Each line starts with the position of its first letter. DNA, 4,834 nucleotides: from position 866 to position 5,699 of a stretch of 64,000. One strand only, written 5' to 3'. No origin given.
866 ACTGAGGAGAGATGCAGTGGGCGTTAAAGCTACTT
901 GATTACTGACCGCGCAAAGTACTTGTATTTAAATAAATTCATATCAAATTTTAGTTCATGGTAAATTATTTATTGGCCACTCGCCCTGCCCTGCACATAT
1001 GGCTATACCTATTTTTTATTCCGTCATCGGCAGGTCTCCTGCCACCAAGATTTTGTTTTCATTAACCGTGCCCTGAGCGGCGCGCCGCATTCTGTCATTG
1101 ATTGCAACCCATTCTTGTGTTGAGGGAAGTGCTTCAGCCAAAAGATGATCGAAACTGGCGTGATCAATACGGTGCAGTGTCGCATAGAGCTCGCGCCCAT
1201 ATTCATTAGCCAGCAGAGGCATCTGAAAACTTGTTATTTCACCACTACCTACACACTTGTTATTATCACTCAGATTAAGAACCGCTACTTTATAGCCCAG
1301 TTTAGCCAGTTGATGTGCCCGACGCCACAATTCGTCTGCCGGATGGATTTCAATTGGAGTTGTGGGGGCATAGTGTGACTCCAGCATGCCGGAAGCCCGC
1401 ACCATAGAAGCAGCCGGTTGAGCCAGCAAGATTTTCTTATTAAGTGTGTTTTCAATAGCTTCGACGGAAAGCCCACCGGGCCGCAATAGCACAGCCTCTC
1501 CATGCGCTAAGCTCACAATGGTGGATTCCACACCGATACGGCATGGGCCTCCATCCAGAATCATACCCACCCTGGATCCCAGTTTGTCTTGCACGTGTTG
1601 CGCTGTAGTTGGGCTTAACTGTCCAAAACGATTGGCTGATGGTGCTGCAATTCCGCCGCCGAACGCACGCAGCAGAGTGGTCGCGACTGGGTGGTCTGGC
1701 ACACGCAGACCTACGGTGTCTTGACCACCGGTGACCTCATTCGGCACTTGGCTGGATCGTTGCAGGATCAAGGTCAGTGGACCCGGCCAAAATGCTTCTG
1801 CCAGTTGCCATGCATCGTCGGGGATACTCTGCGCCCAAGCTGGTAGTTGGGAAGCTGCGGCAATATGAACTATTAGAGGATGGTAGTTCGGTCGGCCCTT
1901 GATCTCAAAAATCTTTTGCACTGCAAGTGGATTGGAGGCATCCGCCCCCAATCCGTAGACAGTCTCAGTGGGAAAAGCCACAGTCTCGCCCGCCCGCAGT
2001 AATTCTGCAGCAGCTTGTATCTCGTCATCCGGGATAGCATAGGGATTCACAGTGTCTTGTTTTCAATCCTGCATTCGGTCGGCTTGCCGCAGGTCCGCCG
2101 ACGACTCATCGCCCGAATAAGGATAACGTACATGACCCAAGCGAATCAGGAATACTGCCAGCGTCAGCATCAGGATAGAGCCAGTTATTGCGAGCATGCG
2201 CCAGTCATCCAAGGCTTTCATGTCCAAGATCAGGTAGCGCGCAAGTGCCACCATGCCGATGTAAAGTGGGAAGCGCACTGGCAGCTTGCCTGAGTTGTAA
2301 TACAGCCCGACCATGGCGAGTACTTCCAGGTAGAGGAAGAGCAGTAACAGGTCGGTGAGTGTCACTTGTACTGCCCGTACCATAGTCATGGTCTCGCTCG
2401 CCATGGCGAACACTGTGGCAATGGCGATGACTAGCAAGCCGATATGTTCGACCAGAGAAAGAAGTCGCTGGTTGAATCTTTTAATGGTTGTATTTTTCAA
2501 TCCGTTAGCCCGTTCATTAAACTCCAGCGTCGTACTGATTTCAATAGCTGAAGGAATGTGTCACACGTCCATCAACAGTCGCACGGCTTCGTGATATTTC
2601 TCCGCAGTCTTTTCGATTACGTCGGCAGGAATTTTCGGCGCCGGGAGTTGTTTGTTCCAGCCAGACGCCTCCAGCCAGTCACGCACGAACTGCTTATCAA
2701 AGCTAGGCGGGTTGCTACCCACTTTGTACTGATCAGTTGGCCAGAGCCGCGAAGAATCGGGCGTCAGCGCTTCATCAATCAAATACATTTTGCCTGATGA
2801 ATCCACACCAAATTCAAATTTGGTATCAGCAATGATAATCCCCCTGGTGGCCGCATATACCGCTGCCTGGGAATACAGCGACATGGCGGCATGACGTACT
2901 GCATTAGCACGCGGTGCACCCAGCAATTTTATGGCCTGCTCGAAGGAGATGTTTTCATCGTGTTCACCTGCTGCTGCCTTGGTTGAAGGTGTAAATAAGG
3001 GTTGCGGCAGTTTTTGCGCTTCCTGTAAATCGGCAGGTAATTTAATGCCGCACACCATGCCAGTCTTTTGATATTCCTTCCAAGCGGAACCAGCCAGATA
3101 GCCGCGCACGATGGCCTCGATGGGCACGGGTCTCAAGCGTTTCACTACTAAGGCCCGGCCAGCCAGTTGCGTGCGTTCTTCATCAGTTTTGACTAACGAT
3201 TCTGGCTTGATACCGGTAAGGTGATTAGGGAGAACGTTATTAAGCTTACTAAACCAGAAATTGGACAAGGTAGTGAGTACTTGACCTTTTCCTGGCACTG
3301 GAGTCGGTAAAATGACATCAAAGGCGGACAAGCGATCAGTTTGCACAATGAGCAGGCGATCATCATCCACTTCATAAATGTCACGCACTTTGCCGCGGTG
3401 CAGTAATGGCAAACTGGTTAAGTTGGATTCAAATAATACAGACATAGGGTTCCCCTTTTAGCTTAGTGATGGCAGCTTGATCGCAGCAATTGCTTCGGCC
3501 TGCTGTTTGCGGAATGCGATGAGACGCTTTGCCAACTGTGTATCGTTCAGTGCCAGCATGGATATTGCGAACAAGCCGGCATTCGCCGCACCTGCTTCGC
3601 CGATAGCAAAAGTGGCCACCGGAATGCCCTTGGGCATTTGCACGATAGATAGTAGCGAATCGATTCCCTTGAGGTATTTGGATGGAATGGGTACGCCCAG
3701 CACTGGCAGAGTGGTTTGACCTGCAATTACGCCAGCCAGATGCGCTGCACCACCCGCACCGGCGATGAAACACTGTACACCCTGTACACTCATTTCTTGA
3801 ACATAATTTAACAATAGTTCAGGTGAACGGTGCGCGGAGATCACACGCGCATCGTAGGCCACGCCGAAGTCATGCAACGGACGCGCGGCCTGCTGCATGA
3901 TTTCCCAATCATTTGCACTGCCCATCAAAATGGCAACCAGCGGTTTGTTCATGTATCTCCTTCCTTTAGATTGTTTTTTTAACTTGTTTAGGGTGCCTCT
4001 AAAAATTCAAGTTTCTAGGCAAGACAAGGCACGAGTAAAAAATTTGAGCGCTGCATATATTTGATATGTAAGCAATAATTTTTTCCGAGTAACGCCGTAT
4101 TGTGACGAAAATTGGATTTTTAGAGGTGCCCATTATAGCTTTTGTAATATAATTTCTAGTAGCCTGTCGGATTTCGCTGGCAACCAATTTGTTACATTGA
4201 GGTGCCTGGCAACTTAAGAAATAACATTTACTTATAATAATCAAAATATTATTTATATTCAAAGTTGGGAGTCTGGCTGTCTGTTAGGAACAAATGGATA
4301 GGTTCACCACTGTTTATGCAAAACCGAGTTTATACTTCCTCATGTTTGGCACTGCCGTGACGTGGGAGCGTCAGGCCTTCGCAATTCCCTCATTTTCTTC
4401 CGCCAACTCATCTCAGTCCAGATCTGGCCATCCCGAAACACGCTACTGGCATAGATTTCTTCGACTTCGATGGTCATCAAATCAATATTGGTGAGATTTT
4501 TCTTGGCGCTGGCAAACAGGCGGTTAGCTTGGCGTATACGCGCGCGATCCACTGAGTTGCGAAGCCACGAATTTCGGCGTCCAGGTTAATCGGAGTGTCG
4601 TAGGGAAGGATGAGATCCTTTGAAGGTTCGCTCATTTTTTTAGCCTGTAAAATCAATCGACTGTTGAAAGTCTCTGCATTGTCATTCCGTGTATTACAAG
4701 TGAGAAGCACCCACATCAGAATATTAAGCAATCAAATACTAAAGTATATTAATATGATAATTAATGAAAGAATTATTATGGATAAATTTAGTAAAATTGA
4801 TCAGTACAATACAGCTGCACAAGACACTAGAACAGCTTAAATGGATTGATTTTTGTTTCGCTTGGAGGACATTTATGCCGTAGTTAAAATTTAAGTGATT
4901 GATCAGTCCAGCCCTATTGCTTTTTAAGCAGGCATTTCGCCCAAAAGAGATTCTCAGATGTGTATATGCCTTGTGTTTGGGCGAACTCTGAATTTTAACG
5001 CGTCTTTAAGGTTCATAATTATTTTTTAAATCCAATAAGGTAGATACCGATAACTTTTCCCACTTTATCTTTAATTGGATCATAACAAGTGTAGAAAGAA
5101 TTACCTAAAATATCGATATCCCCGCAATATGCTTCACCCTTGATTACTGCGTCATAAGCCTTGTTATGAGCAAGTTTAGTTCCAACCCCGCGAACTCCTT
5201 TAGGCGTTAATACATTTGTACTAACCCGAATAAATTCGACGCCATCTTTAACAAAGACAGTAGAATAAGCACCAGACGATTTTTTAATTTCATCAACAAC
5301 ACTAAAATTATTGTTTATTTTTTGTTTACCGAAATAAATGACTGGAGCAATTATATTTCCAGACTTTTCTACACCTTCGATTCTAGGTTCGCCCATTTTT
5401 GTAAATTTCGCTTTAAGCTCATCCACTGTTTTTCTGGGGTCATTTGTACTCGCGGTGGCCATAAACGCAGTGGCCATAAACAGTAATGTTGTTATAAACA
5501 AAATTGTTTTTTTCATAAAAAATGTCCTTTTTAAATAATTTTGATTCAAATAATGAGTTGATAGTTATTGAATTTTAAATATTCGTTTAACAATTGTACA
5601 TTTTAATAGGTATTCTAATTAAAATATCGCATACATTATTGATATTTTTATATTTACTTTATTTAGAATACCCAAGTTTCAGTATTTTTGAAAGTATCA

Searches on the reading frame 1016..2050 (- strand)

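Call 19: search_protein_families(library=pfam, proteins=[window:1016-2050:-], max_evalue=0.001)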
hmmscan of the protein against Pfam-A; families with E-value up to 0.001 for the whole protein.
window:1016-2050:- (344 aa): 2 families
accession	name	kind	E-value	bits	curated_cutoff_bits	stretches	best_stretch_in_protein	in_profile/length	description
PF01300.24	Sua5_yciO_yrdC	-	3.2e-61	206.4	25.1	1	16-192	1-178/178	Telomere recombination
PF03481.19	Sua5_C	-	1e-20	75.1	22.9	1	195-325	2-135/136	Threonylcarbamoyl-AMP synthase, C-terminal domain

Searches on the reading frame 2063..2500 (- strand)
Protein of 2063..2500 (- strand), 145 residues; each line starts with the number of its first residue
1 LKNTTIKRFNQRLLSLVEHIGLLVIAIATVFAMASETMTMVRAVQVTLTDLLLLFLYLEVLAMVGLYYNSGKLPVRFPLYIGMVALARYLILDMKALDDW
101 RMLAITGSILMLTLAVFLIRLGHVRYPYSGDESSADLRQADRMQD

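Call 19: search_protein_families(library=pfam, proteins=[window:2063-2500:-], max_evalue=0.001)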
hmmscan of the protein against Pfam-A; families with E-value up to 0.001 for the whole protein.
window:2063-2500:- (145 aa): 1 family
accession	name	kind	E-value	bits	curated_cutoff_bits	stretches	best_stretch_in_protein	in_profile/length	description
PF06146.17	PsiE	-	7.1e-24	84.8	23.9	1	17-122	2-120/122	Phosphate-starvation-inducible E family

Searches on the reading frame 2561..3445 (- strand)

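Call 19: search_protein_families(library=pfam, proteins=[window:2561-3445:-], max_evalue=0.001)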
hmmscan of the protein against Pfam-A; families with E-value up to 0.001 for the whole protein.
window:2561-3445:- (294 aa): 1 family
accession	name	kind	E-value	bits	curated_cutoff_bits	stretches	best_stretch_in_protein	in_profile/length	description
PF01259.24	SAICAR_synt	-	8.7e-77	258.4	20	1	15-269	2-232/233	SAICAR synthetase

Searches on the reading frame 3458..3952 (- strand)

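Call 19: search_protein_families(library=pfam, proteins=[window:3458-3952:-], max_evalue=0.001)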
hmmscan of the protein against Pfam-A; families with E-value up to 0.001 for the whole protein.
window:3458-3952:- (164 aa): 1 family
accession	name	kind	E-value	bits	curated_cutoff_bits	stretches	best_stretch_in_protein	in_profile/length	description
PF00731.26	AIRC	-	3.5e-59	199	30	1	6-153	2-147/148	AIR carboxylase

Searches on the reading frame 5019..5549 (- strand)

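Call 5: search_protein_families(library=pfam, proteins=[window:5019-5549:-], max_evalue=1)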
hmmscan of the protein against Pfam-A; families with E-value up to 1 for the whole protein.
window:5019-5549:- (176 aa): 4 families
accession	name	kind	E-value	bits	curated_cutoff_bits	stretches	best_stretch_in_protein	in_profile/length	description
PF17201.10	Cache_3-Cache_2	-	1.8e-31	110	27.7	1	61-175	61-183/299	Cache 3/Cache 2 fusion domain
PF17202.10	sCache_3_3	-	2.1e-27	96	28.8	1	77-176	2-97/107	Single cache domain 3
PF17203.10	sCache_3_2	-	3e-08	34.3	28.4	1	81-176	40-128/140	Single cache domain 3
PF02950.22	Conotoxin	-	0.2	13.1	25.1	1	12-44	1-33/75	Conotoxin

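Call 53: search_protein_families(library=ncbifam, proteins=[window:5019-5549:-], max_evalue=0.001)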
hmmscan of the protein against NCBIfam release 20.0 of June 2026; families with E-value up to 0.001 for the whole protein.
window:5019-5549:- (176 aa): 0 families
